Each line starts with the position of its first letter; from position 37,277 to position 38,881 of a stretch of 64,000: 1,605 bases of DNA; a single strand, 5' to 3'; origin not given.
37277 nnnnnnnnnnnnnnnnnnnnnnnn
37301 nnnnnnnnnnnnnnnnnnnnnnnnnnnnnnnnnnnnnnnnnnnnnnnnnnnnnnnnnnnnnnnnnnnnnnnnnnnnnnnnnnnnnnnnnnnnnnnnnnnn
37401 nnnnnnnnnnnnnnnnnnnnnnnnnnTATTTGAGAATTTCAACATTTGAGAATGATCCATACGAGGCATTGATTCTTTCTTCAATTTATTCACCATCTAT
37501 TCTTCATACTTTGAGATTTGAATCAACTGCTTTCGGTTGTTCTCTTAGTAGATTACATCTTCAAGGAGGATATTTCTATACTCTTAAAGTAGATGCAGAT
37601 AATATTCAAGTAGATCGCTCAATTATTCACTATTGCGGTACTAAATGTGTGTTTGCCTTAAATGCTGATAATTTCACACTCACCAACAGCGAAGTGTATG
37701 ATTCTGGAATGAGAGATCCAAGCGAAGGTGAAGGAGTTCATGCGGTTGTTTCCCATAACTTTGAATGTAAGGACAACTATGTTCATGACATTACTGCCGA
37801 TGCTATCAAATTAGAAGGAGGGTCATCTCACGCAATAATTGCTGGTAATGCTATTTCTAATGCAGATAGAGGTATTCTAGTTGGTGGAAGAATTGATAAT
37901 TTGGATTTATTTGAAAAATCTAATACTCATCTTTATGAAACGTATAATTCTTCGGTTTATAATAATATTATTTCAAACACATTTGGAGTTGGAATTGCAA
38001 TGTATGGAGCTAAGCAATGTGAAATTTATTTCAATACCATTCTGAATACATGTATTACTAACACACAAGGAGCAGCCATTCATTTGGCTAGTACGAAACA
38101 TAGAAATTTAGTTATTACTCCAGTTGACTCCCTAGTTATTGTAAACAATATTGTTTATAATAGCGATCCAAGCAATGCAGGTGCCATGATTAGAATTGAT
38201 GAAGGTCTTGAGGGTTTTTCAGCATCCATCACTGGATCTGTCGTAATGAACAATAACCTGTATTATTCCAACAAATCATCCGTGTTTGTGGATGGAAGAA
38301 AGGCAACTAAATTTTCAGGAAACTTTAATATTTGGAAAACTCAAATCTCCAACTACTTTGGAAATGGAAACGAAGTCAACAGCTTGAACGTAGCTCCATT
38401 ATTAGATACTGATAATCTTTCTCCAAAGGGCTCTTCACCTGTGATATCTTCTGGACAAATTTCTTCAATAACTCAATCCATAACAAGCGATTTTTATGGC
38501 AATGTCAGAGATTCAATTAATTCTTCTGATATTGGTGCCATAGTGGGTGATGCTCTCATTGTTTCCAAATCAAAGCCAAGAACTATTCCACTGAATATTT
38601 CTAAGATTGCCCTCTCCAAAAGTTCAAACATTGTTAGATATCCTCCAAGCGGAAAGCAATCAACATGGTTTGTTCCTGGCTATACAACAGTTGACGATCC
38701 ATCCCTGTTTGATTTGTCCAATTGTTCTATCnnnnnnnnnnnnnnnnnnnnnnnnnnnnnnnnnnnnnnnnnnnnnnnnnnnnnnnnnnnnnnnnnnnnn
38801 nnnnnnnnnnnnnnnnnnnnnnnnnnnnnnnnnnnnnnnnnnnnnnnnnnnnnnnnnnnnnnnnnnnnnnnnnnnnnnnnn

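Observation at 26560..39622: Cluster of parallel beta-helix (PbH1) protein genes: a degraded relic, a receptor kinase and a 1946-aa triple beta-helix protein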

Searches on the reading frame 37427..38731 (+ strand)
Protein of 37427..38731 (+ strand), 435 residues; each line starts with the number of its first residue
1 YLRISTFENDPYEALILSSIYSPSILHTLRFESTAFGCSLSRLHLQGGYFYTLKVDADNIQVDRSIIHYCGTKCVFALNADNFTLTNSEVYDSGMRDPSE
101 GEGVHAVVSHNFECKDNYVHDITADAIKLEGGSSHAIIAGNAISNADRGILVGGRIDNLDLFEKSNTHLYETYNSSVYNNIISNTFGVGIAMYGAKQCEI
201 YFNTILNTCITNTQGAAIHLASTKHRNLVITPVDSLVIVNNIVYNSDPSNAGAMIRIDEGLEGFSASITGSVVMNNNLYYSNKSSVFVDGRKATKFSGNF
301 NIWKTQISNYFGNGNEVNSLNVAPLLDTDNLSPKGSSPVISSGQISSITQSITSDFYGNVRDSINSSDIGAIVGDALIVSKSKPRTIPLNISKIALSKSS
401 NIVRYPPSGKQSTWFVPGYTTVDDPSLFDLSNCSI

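Call 28: search_protein_families(library=ncbifam, proteins=[window:37427-38731:+], max_evalue=0.1)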
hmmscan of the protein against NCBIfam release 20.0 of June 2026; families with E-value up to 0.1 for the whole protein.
window:37427-38731:+ (435 aa): 1 family
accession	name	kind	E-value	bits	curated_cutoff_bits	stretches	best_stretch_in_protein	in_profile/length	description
TIGR03804.1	para_beta_helix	repeat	0.00045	19.9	19.45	1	168-207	3-41/44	parallel beta-helix repeat protein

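Call 72: search_protein_families(library=pfam, proteins=[window:37427-38731:+], max_evalue=0.1)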
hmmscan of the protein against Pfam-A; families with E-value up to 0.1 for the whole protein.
window:37427-38731:+ (435 aa): 1 family
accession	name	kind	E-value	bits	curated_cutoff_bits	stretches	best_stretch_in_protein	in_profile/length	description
PF13229.12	Beta_helix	-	3.6e-13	49.9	25.9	1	58-228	9-152/158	Right handed beta helix region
